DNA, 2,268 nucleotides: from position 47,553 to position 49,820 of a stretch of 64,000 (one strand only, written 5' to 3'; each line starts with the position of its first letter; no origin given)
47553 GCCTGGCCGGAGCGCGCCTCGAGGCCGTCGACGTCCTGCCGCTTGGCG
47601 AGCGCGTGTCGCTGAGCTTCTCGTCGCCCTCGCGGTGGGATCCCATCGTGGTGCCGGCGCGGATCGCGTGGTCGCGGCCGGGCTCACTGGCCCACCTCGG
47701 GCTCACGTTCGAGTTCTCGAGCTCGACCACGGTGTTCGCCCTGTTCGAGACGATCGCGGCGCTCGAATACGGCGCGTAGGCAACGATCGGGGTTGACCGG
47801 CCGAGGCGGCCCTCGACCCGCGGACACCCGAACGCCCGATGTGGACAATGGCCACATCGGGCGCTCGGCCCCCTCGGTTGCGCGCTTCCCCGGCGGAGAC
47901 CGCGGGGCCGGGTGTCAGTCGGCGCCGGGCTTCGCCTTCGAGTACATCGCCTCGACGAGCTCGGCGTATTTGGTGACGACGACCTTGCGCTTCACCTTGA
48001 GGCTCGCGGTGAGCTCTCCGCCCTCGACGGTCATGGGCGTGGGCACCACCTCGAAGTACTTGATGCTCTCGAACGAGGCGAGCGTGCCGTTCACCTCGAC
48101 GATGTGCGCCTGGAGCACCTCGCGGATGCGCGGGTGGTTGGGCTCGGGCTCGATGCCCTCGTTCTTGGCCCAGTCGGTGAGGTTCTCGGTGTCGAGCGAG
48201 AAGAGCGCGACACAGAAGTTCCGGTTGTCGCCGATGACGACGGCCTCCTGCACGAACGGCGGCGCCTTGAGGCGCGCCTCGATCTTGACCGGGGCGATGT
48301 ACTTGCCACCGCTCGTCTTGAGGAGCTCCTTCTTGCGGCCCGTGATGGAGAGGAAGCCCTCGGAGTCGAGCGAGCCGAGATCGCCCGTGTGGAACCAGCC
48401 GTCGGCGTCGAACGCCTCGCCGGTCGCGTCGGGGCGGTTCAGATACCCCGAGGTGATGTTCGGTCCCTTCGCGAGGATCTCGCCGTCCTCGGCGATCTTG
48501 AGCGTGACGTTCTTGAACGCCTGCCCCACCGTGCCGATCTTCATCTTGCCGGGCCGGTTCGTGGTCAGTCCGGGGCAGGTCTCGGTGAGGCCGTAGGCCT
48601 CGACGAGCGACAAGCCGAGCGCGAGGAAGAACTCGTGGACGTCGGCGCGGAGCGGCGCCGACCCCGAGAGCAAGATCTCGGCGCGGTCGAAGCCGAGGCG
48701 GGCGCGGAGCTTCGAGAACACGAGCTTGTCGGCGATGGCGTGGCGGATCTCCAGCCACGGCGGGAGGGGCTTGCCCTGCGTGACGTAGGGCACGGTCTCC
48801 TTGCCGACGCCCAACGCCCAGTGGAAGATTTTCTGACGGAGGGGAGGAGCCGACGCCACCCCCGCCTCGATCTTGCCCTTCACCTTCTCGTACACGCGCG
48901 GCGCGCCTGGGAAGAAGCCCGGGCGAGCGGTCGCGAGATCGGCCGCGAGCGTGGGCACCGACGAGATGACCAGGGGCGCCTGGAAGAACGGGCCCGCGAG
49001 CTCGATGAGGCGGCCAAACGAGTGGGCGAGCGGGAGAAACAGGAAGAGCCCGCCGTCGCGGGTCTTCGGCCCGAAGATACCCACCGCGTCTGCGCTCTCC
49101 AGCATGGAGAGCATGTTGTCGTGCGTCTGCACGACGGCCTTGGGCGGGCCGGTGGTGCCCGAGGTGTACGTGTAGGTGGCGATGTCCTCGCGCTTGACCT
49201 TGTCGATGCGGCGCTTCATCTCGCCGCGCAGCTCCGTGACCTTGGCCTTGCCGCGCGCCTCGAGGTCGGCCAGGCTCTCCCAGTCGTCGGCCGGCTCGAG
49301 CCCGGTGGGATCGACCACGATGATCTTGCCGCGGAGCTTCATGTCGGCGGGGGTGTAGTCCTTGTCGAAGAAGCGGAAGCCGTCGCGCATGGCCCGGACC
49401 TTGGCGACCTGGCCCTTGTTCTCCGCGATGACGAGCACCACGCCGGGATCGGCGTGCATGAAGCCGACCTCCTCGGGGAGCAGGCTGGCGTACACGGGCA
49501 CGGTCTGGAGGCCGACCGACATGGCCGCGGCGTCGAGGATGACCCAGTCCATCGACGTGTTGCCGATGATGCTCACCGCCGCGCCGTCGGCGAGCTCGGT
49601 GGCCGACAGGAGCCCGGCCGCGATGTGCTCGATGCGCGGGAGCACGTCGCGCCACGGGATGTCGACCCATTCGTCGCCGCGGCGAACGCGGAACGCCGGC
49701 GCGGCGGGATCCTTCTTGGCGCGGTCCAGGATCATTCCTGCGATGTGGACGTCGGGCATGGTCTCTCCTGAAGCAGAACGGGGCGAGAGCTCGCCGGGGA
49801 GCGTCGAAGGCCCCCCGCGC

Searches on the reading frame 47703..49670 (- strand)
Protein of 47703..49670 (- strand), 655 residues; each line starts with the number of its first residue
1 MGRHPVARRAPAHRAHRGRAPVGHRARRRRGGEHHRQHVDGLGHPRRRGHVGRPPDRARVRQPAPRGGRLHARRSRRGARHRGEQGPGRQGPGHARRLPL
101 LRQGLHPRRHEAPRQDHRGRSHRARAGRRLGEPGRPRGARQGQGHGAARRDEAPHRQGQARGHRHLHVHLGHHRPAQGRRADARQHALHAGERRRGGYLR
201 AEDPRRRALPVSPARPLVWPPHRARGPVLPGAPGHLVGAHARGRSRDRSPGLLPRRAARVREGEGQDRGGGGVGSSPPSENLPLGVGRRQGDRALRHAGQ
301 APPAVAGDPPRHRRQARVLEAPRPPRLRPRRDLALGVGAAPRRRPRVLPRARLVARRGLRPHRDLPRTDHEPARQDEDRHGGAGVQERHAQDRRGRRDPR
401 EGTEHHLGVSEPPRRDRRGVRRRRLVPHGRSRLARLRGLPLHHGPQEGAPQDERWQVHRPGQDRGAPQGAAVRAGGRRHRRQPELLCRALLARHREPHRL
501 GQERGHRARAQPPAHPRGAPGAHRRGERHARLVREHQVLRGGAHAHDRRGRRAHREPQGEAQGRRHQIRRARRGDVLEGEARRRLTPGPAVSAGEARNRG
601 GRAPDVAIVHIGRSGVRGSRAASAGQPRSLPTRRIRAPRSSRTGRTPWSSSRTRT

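Call 52: find_encoding_contigs(protein=window:47703-49670:-, flank=2000, max_places=10)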
Protein window:47703-49670:- (655 aa): no gene with exactly this product is on record in the collection.
